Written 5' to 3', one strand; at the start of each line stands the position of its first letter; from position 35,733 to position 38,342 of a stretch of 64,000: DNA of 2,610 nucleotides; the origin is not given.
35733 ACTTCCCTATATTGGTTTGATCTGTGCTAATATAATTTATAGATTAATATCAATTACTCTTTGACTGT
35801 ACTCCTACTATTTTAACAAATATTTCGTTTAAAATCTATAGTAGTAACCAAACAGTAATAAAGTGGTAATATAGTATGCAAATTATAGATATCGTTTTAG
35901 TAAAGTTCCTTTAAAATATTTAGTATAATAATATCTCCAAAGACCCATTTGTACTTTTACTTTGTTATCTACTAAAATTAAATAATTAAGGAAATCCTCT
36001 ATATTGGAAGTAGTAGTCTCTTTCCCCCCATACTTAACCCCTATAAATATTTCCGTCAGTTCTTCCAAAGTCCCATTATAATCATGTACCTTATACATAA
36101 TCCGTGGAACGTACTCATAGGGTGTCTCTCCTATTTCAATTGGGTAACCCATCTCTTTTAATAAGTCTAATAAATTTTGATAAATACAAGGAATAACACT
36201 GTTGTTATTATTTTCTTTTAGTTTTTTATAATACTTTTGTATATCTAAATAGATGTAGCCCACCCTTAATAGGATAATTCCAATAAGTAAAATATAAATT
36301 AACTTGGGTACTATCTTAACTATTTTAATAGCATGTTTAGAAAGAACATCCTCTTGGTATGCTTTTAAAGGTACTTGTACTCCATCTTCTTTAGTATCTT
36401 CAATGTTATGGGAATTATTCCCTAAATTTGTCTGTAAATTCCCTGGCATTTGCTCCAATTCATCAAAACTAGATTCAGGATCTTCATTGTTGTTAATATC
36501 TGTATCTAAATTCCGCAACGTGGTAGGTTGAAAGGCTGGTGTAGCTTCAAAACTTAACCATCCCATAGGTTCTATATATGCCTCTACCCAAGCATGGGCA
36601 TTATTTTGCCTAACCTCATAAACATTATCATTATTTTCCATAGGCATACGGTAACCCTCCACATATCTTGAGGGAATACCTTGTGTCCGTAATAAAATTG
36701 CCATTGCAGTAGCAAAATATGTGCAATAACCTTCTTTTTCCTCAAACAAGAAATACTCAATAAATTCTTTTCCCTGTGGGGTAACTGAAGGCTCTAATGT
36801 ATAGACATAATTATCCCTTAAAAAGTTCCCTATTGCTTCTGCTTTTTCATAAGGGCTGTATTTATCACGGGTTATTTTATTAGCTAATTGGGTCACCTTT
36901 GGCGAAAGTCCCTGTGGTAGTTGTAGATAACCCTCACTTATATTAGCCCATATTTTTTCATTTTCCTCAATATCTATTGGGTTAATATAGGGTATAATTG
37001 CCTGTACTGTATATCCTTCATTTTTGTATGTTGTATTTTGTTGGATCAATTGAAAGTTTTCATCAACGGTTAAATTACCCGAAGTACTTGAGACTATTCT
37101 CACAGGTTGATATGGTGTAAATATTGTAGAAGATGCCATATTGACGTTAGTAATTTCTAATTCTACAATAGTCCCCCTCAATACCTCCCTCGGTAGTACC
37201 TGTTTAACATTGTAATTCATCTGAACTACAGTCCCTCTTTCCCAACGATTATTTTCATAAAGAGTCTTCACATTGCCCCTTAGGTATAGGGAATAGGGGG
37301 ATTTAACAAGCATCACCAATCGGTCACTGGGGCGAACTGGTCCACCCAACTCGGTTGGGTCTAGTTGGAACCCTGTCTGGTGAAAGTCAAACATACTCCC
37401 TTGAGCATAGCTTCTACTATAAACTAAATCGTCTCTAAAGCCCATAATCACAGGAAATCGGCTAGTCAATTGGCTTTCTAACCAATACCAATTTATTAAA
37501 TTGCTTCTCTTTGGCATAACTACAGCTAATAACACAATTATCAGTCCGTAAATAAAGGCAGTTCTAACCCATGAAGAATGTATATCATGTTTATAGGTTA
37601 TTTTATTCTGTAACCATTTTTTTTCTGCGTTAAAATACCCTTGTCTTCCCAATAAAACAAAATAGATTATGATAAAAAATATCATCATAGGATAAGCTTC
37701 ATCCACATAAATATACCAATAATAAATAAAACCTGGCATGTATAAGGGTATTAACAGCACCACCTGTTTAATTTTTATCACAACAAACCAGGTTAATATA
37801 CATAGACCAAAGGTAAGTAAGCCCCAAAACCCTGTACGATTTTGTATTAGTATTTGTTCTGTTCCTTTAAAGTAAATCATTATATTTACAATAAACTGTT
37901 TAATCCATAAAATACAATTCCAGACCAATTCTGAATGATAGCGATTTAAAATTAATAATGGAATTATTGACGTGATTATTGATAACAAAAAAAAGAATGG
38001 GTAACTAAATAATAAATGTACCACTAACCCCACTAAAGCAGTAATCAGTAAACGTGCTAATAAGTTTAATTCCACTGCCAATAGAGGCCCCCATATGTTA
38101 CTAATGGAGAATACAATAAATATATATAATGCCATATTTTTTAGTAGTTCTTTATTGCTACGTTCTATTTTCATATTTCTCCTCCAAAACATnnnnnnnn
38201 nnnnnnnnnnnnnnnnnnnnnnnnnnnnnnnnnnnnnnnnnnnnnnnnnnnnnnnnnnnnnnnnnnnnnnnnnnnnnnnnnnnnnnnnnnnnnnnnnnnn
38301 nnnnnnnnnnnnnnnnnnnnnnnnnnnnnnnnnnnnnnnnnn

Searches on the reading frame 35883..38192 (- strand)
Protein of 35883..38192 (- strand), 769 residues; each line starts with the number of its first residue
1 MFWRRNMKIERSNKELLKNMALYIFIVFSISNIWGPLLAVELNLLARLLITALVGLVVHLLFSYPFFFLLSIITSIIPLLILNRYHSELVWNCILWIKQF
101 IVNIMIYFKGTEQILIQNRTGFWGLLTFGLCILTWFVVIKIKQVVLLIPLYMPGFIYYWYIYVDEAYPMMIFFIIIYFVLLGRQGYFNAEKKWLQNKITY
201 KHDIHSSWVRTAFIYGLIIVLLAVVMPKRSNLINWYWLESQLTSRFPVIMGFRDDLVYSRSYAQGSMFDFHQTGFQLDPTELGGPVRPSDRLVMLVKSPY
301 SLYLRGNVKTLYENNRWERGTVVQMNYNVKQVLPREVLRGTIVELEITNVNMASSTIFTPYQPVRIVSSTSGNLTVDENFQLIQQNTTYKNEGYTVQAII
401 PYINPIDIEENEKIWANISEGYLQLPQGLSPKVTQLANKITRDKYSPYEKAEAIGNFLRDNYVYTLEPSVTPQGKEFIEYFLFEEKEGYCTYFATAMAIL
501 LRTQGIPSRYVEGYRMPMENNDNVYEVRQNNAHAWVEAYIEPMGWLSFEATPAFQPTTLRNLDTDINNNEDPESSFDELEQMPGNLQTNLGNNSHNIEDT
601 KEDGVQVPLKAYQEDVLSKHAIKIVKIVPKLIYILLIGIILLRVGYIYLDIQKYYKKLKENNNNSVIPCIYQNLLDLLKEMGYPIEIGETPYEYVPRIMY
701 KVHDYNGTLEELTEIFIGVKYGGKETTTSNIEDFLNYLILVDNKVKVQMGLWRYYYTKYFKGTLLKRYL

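Call 4: search_protein_families(library=pfam, proteins=[window:35883-38192:-], max_evalue=0.01)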
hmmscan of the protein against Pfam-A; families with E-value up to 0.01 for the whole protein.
window:35883-38192:- (769 aa): 3 families
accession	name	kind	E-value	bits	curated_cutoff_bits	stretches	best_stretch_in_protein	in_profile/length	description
PF01841.26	Transglut_core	-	2.6e-27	95.7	23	1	435-550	2-108/108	Transglutaminase-like superfamily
PF11992.13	TgpA_N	-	8.7e-08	32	30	1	49-402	3-330/333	TgpA N-terminal domain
PF13559.11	DUF4129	-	4.3e-06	27.1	24.8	1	670-732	1-62/69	Domain of unknown function (DUF4129)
